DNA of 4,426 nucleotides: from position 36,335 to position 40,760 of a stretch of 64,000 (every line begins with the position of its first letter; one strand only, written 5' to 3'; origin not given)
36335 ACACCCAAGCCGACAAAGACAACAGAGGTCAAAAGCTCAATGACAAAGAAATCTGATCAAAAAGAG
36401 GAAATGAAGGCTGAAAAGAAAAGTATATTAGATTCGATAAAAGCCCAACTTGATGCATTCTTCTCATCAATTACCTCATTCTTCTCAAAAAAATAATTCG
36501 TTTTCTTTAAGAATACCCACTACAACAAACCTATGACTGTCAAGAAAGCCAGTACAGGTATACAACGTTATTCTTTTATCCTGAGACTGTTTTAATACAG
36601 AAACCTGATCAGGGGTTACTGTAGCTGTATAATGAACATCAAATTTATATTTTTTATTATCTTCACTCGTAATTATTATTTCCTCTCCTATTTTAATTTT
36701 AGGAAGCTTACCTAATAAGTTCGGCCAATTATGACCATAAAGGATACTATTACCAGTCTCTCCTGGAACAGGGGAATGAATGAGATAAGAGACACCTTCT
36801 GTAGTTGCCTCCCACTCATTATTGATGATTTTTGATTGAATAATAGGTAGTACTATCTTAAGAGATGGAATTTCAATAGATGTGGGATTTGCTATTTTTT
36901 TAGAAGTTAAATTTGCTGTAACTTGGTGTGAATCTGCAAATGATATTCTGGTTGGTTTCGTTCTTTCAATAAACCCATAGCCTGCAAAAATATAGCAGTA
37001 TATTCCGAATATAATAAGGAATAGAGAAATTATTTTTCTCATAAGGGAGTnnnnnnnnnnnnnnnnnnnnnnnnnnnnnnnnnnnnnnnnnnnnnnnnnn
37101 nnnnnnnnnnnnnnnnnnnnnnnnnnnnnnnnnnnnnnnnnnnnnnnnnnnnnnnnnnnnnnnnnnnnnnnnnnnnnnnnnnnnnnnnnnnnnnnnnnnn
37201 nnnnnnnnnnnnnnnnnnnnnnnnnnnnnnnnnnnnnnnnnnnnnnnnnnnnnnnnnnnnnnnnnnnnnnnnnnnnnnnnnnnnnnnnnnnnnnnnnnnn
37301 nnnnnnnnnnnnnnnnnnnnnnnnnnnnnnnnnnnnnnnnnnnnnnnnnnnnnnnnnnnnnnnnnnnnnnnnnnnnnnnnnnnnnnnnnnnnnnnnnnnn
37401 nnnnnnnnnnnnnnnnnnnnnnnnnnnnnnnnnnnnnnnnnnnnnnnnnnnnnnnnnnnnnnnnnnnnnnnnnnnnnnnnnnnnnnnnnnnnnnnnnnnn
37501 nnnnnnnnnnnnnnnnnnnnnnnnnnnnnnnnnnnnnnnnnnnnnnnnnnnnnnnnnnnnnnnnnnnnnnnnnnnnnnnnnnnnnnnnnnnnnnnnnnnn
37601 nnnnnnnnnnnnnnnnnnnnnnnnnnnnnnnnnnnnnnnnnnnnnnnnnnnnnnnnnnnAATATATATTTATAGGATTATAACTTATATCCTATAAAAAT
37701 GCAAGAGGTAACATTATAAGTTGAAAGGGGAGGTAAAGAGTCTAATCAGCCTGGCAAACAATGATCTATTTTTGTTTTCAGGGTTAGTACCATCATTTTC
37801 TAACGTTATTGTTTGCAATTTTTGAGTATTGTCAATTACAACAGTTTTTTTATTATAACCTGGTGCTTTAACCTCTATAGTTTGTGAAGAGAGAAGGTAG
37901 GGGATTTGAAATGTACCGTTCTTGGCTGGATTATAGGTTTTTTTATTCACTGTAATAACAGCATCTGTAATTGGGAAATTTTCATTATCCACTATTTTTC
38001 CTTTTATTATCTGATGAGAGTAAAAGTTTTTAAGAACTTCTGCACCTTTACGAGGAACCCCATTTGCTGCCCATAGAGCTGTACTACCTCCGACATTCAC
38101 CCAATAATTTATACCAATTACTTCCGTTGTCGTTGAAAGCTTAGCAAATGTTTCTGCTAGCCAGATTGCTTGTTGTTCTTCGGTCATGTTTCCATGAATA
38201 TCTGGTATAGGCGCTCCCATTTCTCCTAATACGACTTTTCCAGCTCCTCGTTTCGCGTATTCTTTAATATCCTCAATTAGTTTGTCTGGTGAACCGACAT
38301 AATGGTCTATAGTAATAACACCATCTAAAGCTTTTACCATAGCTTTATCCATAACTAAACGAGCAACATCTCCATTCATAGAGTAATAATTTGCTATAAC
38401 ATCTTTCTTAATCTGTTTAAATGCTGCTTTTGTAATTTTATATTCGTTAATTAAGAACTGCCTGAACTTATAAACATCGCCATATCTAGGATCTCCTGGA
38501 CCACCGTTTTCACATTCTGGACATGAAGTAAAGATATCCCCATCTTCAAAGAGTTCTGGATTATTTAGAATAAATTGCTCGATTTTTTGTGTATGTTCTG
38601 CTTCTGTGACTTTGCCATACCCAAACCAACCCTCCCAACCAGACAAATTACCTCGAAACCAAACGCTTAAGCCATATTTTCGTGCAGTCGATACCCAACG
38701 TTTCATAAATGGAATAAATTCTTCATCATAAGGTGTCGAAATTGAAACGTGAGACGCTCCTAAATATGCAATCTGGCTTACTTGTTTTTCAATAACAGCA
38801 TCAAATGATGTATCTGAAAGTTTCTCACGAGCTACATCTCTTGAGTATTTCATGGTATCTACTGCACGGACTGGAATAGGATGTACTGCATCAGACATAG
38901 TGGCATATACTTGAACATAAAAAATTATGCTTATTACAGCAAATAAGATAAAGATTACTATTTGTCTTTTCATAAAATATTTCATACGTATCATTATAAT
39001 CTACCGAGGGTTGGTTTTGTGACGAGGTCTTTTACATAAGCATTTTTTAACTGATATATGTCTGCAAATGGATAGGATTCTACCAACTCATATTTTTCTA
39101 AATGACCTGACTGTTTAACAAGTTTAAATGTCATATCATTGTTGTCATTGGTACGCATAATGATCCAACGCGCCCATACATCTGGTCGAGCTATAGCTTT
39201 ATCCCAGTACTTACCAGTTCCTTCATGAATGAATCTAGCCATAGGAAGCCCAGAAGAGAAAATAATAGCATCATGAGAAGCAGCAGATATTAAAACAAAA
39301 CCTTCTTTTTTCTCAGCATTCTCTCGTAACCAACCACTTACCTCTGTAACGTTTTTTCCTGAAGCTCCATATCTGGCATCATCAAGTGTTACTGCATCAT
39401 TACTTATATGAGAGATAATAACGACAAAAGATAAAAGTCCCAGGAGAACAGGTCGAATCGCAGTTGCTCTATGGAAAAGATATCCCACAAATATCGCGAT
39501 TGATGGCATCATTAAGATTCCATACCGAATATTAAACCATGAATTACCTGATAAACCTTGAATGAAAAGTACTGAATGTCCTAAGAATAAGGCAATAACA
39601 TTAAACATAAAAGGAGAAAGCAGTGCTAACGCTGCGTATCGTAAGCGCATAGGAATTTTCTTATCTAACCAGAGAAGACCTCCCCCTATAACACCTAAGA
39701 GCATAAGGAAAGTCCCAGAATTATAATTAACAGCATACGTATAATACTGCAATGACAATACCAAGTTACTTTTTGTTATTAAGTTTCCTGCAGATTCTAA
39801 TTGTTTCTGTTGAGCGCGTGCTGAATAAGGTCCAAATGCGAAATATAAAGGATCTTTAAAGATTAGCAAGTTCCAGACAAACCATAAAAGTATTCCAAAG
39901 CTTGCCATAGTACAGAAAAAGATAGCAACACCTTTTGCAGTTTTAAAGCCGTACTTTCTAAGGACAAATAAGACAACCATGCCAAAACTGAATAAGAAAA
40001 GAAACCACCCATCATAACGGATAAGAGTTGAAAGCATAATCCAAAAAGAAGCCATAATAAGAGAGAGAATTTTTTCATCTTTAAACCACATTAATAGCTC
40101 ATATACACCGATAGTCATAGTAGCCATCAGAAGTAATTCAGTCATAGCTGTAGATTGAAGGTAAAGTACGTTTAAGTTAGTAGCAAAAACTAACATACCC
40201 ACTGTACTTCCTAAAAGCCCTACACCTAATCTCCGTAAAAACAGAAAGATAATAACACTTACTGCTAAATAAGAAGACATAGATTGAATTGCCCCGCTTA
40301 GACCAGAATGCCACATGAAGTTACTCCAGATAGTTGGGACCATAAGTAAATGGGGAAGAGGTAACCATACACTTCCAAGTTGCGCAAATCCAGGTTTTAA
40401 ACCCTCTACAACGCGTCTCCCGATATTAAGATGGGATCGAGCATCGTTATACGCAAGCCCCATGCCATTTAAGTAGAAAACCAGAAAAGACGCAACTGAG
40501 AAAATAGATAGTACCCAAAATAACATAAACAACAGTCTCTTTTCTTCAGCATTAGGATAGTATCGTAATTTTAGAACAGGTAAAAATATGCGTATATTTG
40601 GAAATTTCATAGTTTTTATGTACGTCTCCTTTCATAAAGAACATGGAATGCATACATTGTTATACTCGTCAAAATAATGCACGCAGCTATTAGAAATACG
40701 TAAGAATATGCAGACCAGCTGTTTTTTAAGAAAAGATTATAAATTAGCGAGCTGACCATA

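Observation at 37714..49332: Eleven-kb exopolysaccharide operon led by an Xis-type HTH gene and a 1585-aa all-in-one synthase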

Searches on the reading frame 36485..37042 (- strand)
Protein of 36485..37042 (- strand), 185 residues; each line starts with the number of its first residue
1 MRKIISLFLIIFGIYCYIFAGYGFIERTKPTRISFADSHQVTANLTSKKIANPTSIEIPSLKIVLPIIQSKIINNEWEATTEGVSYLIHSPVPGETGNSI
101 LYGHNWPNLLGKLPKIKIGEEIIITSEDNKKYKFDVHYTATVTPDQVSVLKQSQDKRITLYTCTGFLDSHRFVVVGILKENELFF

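Call 4: search_protein_families(library=pfam, proteins=[window:36485-37042:-], max_evalue=0.01)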
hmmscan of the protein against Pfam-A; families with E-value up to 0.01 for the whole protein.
window:36485-37042:- (185 aa): 1 family
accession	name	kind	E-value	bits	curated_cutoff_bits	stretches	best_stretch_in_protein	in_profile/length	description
PF04203.18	Sortase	-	2.5e-24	85.8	26.6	1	56-176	1-122/125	Sortase domain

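Call 88: search_protein_families(library=ncbifam, proteins=[window:36485-37042:-], max_evalue=0.01)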
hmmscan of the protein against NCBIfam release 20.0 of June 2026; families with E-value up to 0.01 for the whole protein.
window:36485-37042:- (185 aa): 8 families
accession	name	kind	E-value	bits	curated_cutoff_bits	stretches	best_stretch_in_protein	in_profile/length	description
NF033745.1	class_C_sortase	subfamily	1.6e-13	51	160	1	53-176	93-218/220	class C sortase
NF058671.1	sortase_SrtD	exception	3.9e-12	46.2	140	1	40-166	51-171/187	class D sortase, LPxTATN-specific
NF033746.1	class_D_sortase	subfamily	1.1e-11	44.7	165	1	54-166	11-117/135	class D sortase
NF033748.1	class_F_sortase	subfamily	2.6e-10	40.1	166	1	49-169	7-139/155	class F sortase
TIGR01076.1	sortase_fam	subfamily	3.7e-10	39.7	39.35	1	55-176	2-125/136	sortase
NF033747.1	class_E_sortase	subfamily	4.6e-08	33.2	160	1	55-181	73-208/211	class E sortase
TIGR03784.1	marine_sortase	equivalog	4.2e-07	29.8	158.25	1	85-166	79-159/174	class GN sortase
TIGR03064.1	sortase_srtB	equivalog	0.0071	15.7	153.75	0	134-174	197-235/235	class B sortase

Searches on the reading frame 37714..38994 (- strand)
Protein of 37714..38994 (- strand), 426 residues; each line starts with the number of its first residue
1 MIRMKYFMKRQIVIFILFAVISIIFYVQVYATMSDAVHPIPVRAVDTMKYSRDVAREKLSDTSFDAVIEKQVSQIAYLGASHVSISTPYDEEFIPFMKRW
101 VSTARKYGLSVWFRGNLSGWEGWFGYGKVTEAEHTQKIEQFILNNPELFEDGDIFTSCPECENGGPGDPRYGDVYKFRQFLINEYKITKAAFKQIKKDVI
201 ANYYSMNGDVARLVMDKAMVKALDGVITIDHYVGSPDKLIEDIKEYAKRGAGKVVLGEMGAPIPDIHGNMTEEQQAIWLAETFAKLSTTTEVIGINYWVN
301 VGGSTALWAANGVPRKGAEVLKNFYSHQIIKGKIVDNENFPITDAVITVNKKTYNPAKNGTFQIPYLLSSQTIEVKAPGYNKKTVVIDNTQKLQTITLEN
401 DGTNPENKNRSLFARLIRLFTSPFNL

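Call 4: search_protein_families(library=pfam, proteins=[window:37714-38994:-], max_evalue=0.01)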
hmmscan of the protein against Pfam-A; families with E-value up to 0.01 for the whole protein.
window:37714-38994:- (426 aa): 1 family
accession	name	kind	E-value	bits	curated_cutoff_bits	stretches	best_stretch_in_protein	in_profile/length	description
PF13620.12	CarboxypepD_reg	-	4.3e-05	24.2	32.3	1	330-397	2-80/82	Carboxypeptidase regulatory-like domain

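Call 14: search_protein_families(library=ncbifam, proteins=[window:37714-38994:-], max_evalue=0.1)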
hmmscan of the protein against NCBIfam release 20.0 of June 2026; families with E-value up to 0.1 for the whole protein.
window:37714-38994:- (426 aa): 0 families

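Call 40: search_solved_structures(query=A5, max_evalue=1, show_alignments=1)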
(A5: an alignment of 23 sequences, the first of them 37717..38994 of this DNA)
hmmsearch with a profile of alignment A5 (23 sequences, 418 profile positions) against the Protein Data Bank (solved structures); distinct sequences matched with E-value up to 1: 4.
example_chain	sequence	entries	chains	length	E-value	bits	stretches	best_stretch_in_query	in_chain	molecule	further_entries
5xrw_C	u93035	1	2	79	0.34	12.9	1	210-271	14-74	FliY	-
4wi0_B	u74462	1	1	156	0.44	12.5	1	322-392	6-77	Cellulosomal scaffoldin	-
4u3s_B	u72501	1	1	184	0.51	12.3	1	320-392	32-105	Cellulosomal scaffoldin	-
6hif_Y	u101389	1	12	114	0.61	12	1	324-390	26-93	hdh assembly factor Kustc1130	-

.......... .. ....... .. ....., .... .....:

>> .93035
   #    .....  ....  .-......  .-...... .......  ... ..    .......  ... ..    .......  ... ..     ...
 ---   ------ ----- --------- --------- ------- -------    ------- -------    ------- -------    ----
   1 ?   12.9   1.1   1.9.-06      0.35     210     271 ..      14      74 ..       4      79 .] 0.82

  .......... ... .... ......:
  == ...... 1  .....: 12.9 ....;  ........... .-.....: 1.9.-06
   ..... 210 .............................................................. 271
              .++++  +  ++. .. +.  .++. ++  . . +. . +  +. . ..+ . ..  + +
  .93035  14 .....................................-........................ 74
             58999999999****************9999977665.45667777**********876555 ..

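Call 41: search_protein_families(library=pfam, alignment_id=A5, max_evalue=0.1)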
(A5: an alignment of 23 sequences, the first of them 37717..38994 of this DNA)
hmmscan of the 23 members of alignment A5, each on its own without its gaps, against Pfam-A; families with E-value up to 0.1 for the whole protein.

A. member 1, window:37717-38994:- (426 aa): 2 families
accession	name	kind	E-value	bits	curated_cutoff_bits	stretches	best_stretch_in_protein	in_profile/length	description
PF13620.12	CarboxypepD_reg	-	4.3e-05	24.2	32.3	1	330-397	2-80/82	Carboxypeptidase regulatory-like domain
PF14749.11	Acyl-CoA_ox_N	-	0.013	16.5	25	0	263-280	95-112/120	Acyl-coenzyme A oxidase N-terminal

B. families by the number of members that match (of 23 scanned): 14 families
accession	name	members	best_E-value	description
PF13620.12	CarboxypepD_reg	16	1.8e-10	Carboxypeptidase regulatory-like domain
PF13715.12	CarbopepD_reg_2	10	1.4e-08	CarboxypepD_reg-like domain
PF15976.11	CooC_C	6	0.00065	CS1-pili formation C-terminal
PF11790.14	Glyco_hydro_cc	3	5.7e-05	Glycosyl hydrolase catalytic core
PF16371.11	MetallophosN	2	0.0083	N terminal of Calcineurin-like phosphoesterase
PF16373.10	DUF4985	2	0.027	Domain of unknown function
PF24151.2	ArlX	1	0.00042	ArlX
PF14749.11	Acyl-CoA_ox_N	1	0.013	Acyl-coenzyme A oxidase N-terminal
PF08308.17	PEGA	1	0.029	PEGA domain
PF25020.1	TTR_TEN1-4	1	0.029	Teneurin TTR-like domain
PF24065.1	REV3_N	1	0.04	DNA polymerase zeta catalytic subunit, N-terminal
PF05151.17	PsbM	1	0.05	Photosystem II reaction centre M protein (PsbM)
PF04463.17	2-thiour_desulf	1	0.052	2-thiouracil desulfurase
PF24545.1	Ig_TPPC8_2nd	1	0.073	TPPC8 second Ig-like domain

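Call 60: find_homologous_proteins(query=window:37717-38994:-, max_evalue=0.00001)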
Query window:37717-38994:- (426 aa): 2368 proteins with E <= 0.00001 among 6410 candidates; the best 120 are listed.
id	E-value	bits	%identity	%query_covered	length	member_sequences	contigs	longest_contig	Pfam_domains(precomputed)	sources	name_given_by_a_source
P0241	5.6e-288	973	100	100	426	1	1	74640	-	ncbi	-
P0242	9.4e-191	652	65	99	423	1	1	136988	PF13620.13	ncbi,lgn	-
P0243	3.6e-149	515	55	93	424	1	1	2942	PF13715.13,PF13620.13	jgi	jgi:hypothetical protein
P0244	3.3e-148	512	53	98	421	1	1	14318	PF13715.13,PF13620.13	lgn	-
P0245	3.2e-147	509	55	98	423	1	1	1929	PF13620.13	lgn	-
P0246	1.0e-143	497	60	83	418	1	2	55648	PF13620.13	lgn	-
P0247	8.4e-140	484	57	51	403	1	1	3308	-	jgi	jgi:uncharacterized protein YbbK (DUF523 family)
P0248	3.8e-138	479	52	94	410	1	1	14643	-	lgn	-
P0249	4.4e-138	479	55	91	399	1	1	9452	PF13715.13,PF13620.13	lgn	-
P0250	7.6e-138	478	50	98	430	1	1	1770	PF13620.13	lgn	-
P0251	1.5e-137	477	51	96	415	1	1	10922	-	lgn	-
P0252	2.4e-136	473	57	88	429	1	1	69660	-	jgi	jgi:hypothetical protein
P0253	1.0e-135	471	52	92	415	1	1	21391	PF13715.13,PF13620.13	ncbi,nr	ncbi:MAG TPA: carboxypeptidase-like regulatory domain-containing protein [Patescibacteria group bact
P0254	2.7e-135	470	49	96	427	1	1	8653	-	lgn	-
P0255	2.6e-134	466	53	88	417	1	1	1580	-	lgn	-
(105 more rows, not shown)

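Call 67: predict_structure(alignment_id=A8)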
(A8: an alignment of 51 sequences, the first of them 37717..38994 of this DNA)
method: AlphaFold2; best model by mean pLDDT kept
length: 426 residues; sequences in the alignment: 51
mean_pLDDT: 90.8   pTM: 0.86
mean pLDDT of the five models: 90.8, 90.8, 90.7, 89.9, 88.8
residues with pLDDT >= 90: 324; 70-90: 70; 50-70: 25; < 50: 7
segments of 3 or more residues with pLDDT < 50: 264-268
pLDDT, mean of each block of 10 residues (from residue 1): 83 97 89 79 89 89 96 97 96 97 98 93 89 96 98 92 84 95 97 98 94 96 97 92 96 95 62 93 95 96 88 95 96 93 96 94 94 96 93 92 68 66 51
secondary structure, 60 per line:
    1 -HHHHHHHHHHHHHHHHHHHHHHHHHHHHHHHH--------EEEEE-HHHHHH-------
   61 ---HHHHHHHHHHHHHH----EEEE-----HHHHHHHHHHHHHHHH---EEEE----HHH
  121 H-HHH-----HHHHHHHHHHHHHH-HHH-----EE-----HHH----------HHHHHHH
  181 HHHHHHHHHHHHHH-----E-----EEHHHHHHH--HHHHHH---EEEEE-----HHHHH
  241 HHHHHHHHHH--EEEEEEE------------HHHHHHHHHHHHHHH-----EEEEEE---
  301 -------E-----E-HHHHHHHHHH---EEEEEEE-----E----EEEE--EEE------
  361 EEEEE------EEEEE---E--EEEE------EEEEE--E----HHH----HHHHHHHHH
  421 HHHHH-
elements in order: H2-33 E42-46 H48-53 H64-77 E82-85 H91-106 E110-113 H118-121 H131-144 H174-194 H208-214 H217-222 E226-230 H236-250 E253-259 H272-286 E292-297 H316-325 E329-335 E346-349 E352-354 E361-365 E372-376 E383-386 E393-397 H412-425

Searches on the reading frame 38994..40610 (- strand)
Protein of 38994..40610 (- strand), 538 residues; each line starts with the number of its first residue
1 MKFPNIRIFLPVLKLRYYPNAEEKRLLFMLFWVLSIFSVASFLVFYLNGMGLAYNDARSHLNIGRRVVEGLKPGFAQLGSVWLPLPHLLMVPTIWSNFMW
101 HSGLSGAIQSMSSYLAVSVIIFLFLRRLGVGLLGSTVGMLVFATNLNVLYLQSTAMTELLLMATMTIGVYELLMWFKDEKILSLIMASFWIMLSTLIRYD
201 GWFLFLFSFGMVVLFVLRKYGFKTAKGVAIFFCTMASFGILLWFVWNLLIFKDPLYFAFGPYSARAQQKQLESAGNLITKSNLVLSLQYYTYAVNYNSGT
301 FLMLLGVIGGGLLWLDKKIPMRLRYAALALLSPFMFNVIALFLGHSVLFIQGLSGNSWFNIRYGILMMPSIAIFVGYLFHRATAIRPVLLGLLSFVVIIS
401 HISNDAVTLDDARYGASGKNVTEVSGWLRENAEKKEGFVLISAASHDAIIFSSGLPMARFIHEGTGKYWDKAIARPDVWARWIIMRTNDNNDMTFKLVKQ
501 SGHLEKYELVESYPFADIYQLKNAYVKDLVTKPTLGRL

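Call 4: search_protein_families(library=pfam, proteins=[window:38994-40610:-], max_evalue=0.01)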
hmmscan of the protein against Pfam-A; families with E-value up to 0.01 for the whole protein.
window:38994-40610:- (538 aa): 0 families

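Call 14: search_protein_families(library=ncbifam, proteins=[window:38994-40610:-], max_evalue=0.1)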
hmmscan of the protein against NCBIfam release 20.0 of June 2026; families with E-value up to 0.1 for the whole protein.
window:38994-40610:- (538 aa): 1 family
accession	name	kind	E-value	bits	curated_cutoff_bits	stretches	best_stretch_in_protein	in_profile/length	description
TIGR04138.1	Plancto_Ver_chp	hypoth_equivalog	0.0088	16.1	60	0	478-528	67-116/123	Minf_1886 family protein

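Call 32: search_solved_structures(query=A2, max_evalue=1)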
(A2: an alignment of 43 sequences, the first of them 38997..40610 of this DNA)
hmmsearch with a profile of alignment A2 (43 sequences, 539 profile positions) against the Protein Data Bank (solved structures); distinct sequences matched with E-value up to 1: 0.

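Call 36: find_homologous_proteins(query=window:38997-40610:-, max_evalue=0.00001)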
Query window:38997-40610:- (538 aa): 2377 proteins with E <= 0.00001 among 8000 candidates; the best 120 are listed.
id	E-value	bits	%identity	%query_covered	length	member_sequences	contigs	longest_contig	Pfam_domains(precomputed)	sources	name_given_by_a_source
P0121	0.0e+0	1194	100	100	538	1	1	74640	-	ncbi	-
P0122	3.1e-281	952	77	100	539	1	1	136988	-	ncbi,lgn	-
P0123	6.7e-249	846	70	96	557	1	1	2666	-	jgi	jgi:hypothetical protein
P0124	2.0e-246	837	69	97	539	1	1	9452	-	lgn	-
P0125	1.3e-243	828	69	96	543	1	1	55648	-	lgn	-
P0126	1.1e-234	799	65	98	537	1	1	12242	-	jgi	jgi:hypothetical protein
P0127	9.5e-230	782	67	95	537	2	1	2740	-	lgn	-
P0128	1.5e-228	779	67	94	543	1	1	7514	-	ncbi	-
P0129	9.9e-228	776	65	97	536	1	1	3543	-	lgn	-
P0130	2.0e-227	775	66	96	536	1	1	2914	-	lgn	-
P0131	9.0e-227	773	64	97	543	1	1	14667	-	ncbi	-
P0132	6.0e-226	770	65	95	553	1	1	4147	-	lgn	-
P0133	9.9e-226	769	64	99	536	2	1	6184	-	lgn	-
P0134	1.1e-225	769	65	95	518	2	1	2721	-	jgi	jgi:uncharacterized membrane protein (Fun14 family)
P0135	2.2e-225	768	65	96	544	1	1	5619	-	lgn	-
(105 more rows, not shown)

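Call 46: predict_structure(alignment_id=A4)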
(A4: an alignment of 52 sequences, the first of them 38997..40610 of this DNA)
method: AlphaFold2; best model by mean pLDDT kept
length: 538 residues; sequences in the alignment: 52
mean_pLDDT: 77.5   pTM: 0.77
mean pLDDT of the five models: 77.5, 74.5, 72.7, 71.8, 67.3
residues with pLDDT >= 90: 201; 70-90: 170; 50-70: 104; < 50: 63
segments of 3 or more residues with pLDDT < 50: 1-3, 5-15, 53-82, 347-359, 416-418
pLDDT, mean of each block of 10 residues (from residue 1): 42 51 83 90 78 43 39 37 56 56 69 92 94 95 91 74 94 93 94 85 91 94 95 93 79 71 62 58 85 87 96 94 93 88 61 39 83 97 93 93 77 57 82 89 60 72 71 89 78 71 89 84 91 63
secondary structure, 60 per line:
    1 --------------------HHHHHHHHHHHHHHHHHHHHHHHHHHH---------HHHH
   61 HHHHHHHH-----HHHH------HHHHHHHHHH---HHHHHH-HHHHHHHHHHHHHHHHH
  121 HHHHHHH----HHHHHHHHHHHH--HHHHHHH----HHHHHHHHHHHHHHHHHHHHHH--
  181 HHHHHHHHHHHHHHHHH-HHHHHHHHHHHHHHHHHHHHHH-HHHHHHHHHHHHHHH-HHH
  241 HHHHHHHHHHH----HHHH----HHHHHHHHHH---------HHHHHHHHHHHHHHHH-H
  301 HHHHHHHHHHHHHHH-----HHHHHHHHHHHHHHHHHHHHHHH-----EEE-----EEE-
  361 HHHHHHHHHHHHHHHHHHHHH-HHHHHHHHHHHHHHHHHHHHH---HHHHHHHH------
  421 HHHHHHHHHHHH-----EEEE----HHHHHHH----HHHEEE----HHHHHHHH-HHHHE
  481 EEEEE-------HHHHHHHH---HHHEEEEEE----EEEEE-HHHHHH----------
elements in order: H21-47 H57-68 H74-77 H84-93 H97-102 H104-127 H132-143 H146-152 H157-178 H181-197 H199-220 H222-236 H238-251 H256-259 H264-273 H283-298 H300-315 H321-343 E349-351 E357-359 H361-381 H383-403 H407-414 H421-432 E438-441 H446-452 E460-462 H467-474 H476-479 E480-485 H493-500 E507-512 E517-521 H523-528
